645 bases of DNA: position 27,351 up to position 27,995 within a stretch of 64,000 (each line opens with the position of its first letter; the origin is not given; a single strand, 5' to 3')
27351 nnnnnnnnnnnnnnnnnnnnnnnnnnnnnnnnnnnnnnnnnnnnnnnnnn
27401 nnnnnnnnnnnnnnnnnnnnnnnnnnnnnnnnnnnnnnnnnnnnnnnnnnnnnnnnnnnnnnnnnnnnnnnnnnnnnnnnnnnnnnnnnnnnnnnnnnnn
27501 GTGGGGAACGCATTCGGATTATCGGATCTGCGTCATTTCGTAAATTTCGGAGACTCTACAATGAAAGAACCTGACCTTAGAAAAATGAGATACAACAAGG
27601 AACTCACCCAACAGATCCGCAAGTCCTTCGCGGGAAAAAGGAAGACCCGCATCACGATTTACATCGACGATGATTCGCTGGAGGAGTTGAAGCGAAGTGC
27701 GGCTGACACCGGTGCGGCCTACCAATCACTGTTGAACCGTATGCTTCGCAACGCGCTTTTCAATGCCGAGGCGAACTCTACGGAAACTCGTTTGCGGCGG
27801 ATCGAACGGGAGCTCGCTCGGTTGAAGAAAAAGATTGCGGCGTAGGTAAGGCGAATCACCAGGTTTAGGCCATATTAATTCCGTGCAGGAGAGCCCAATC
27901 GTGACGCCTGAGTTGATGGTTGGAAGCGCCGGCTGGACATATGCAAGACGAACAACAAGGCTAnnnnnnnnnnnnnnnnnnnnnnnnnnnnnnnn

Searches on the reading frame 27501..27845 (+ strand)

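Call 56: search_protein_families(library=pfam, proteins=[window:27501-27845:+], max_evalue=0.000001)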
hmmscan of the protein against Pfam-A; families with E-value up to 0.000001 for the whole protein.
window:27501-27845:+ (114 aa): 1 family
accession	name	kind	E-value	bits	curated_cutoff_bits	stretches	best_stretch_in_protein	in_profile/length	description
PF14384.12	BrnA_antitoxin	-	1e-07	32.6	26.1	1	25-86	10-68/68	BrnA antitoxin of type II toxin-antitoxin system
